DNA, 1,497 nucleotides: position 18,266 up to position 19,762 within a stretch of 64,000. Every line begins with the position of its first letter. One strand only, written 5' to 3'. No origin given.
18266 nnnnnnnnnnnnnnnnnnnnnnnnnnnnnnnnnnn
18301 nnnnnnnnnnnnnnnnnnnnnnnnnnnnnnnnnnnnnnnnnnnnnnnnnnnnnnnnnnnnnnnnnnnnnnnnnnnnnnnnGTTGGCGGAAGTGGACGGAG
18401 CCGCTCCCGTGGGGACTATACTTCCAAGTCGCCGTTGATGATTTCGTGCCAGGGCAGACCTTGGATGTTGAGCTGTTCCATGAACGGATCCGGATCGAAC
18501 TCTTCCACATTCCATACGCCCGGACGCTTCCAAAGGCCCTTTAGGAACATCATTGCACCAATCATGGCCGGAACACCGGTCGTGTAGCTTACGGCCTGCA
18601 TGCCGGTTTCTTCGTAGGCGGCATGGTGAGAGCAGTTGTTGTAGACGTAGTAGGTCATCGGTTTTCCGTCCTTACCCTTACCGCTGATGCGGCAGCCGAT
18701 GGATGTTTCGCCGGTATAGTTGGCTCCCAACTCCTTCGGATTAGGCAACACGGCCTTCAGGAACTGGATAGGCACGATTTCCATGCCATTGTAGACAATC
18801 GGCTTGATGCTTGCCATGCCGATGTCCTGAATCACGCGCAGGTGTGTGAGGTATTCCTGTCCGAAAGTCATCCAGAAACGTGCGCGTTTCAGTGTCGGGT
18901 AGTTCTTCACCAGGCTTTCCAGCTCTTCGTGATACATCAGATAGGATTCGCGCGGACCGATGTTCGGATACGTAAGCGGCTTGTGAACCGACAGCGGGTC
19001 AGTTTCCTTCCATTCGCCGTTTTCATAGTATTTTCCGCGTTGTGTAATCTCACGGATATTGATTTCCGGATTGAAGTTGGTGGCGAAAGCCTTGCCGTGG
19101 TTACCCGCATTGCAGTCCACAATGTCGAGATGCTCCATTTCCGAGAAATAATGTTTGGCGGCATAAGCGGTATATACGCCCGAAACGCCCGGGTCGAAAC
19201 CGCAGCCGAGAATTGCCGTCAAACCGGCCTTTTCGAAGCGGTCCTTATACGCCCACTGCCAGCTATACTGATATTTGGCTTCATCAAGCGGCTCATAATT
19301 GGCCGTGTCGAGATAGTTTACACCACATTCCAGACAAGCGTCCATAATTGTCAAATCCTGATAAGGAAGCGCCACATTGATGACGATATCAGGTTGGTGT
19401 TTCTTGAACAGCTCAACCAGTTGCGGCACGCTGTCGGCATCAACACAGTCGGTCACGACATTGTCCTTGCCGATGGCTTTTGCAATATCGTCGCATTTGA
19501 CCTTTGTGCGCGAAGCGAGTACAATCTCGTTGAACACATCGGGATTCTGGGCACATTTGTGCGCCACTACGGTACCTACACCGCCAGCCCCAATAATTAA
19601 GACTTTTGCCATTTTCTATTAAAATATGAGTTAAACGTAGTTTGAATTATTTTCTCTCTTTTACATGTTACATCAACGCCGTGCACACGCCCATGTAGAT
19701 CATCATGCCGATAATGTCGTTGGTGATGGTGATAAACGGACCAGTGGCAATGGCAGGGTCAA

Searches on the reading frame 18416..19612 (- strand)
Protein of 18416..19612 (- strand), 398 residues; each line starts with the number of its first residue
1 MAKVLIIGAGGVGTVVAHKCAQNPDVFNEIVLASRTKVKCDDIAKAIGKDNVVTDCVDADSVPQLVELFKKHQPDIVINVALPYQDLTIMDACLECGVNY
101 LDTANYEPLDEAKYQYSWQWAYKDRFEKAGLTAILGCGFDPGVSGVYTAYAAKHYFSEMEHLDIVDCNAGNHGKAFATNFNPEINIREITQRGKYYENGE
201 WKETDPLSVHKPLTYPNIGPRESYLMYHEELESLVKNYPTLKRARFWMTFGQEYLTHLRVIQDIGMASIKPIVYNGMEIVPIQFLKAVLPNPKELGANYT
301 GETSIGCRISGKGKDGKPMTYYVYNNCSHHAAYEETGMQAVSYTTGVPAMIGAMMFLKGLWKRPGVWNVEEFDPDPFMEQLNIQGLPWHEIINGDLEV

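Call 7: search_protein_families(library=pfam, proteins=[window:18416-19612:-], max_evalue=0.01)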
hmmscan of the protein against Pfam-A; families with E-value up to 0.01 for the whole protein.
window:18416-19612:- (398 aa): 4 families
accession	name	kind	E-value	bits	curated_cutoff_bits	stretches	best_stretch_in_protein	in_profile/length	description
PF16653.10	Sacchrp_dh_C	-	1.9e-42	146.7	31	1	138-385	1-264/265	Saccharopine dehydrogenase C-terminal domain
PF03435.24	Sacchrp_dh_NADP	-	4.4e-36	124.5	25.1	1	4-134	1-129/129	Saccharopine dehydrogenase NADP binding domain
PF01488.26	Shikimate_DH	-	0.0013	19.3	24.3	1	2-53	13-62/138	Shikimate / quinate 5-dehydrogenase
PF02844.21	GARS_N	-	0.0048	18.1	29.5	0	3-78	2-67/100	Phosphoribosylglycinamide synthetase, N domain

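Call 77: list_cluster_members(proteins=[window:18416-19612:-, window:19668-21017:-, window:11679-12773:+, window:12777-13547:+])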
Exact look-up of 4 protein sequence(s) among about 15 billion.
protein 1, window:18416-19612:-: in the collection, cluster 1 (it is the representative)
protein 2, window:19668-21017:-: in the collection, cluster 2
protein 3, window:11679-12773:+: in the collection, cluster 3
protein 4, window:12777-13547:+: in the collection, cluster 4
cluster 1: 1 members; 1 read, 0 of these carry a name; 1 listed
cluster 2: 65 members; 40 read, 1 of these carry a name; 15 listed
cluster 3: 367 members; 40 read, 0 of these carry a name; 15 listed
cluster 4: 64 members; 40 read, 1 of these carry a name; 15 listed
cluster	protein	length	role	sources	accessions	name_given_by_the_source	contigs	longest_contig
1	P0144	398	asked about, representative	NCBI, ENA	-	-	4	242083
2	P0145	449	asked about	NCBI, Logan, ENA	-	-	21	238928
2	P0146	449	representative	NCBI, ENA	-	-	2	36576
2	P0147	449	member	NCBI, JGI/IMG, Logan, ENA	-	magnesium transporter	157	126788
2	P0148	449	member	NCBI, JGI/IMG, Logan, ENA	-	-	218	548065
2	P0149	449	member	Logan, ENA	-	-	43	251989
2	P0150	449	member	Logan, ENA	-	-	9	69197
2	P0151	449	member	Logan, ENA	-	-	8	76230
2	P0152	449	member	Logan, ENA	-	-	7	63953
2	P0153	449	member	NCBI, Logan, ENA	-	-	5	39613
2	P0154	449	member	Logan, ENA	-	-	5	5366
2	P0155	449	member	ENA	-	-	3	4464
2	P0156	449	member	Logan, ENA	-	-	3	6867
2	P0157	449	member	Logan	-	-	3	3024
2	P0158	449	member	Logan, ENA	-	-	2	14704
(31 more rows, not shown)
